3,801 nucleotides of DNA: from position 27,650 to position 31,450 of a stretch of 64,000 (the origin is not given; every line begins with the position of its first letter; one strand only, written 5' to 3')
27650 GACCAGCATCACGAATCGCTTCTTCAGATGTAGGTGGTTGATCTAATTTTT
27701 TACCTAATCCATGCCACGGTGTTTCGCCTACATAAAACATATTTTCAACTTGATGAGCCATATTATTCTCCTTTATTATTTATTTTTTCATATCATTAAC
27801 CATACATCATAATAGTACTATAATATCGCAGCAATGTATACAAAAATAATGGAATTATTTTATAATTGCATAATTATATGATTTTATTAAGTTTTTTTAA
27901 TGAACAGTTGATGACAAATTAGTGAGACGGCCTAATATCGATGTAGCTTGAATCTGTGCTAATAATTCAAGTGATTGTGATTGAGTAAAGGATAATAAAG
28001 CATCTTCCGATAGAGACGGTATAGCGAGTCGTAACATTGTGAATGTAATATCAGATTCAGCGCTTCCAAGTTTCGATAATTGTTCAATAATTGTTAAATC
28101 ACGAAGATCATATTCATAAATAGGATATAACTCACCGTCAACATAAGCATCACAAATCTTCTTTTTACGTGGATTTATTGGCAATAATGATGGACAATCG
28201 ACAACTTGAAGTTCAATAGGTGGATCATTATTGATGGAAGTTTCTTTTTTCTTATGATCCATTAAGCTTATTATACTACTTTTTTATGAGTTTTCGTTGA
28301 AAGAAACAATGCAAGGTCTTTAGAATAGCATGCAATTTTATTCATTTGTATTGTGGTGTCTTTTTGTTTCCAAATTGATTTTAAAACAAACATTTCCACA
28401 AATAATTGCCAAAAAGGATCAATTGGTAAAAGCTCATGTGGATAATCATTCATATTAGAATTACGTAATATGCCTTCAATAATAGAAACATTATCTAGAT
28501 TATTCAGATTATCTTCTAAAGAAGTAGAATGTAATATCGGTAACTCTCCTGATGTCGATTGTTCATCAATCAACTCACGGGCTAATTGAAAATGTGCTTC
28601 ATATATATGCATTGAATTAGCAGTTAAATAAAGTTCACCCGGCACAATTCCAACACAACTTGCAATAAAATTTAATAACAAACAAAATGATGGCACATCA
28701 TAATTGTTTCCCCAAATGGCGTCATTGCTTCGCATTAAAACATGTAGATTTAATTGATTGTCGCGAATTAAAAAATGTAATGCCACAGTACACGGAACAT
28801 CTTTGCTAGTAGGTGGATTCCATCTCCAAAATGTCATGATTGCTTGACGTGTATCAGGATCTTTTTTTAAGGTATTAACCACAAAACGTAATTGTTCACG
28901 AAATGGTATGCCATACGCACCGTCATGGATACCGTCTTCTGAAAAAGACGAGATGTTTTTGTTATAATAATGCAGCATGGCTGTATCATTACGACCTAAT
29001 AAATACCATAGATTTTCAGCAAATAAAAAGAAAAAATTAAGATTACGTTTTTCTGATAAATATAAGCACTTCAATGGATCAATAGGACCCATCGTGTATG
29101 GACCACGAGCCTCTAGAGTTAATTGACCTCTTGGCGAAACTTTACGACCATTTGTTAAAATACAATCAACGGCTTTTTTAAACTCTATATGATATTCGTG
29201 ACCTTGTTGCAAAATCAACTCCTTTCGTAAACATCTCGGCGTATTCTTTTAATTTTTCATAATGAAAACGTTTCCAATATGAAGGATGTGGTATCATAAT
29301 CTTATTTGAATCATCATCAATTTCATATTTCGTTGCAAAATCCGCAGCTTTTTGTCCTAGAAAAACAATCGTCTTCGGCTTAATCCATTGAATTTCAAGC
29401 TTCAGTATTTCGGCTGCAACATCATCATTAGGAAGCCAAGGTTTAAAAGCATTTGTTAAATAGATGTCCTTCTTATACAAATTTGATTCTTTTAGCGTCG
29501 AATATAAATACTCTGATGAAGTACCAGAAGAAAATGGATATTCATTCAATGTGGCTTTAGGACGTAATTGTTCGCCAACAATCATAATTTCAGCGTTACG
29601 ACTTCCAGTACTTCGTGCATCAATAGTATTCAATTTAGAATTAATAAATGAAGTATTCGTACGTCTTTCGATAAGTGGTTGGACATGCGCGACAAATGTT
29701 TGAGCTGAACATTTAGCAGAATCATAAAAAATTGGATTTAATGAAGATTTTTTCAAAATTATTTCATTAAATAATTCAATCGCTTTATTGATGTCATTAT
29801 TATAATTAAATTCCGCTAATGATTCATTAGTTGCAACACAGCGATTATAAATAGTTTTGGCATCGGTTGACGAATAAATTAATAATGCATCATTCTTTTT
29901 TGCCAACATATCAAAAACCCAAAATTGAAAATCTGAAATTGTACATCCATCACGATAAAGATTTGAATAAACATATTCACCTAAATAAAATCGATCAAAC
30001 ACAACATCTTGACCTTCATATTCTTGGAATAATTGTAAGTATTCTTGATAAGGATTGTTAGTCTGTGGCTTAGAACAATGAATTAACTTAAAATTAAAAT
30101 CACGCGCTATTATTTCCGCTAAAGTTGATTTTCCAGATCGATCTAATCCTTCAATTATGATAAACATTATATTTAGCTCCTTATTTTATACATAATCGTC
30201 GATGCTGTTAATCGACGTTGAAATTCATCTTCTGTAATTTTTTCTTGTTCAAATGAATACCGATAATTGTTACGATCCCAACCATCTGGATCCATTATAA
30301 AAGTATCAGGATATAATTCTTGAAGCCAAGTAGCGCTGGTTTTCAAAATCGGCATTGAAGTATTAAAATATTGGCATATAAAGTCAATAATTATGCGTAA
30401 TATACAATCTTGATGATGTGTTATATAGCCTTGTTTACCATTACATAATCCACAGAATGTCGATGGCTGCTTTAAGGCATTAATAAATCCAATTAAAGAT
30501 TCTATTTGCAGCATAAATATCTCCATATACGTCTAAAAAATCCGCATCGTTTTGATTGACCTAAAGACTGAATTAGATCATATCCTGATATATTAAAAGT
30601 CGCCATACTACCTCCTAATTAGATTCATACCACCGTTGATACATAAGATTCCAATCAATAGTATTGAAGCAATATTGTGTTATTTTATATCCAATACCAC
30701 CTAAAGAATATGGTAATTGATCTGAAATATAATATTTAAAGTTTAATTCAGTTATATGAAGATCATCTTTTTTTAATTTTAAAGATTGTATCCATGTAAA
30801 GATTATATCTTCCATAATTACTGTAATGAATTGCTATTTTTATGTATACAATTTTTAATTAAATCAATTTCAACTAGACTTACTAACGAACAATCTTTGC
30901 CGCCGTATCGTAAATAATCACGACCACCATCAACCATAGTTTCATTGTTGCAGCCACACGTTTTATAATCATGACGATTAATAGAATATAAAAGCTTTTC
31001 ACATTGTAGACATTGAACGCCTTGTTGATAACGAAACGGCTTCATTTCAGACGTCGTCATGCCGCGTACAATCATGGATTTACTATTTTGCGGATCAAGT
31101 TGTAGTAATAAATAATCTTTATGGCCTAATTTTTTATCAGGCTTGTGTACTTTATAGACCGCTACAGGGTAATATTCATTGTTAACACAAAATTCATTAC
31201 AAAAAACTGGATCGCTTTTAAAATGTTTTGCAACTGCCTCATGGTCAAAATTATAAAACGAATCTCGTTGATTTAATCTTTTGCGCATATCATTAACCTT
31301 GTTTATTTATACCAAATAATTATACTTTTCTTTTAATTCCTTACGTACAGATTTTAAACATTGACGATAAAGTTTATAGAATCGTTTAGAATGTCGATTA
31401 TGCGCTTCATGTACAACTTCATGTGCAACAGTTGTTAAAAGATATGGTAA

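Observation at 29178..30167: Unusual fusion of a thymidylate-kinase-like domain to a UDG-superfamily domain, overlapping the hydroxymethylase gene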

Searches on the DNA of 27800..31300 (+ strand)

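Call 5: search_dna_similar(query=window:27800-31300:+, collection=phages, mode=near, max_rows=20)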
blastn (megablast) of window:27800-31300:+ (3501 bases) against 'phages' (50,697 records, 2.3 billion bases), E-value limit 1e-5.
No match.

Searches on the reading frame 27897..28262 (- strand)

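Call 3: search_protein_families(library=pfam, proteins=[window:27897-28262:-], max_evalue=1)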
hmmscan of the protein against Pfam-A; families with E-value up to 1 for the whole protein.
window:27897-28262:- (121 aa): 1 family
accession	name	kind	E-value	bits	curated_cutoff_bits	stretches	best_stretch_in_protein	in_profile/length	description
PF08880.16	QLQ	-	0.82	9.8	23.8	0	91-106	1-16/35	QLQ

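Call 4: search_protein_families(library=phrogs, proteins=[window:27897-28262:-], max_evalue=0.01)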
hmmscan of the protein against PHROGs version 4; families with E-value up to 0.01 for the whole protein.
window:27897-28262:- (121 aa): 0 families

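Call 76: search_protein_families(library=ncbifam, proteins=[window:27897-28262:-], max_evalue=0.001)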
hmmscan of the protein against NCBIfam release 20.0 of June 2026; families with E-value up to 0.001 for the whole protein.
window:27897-28262:- (121 aa): 0 families
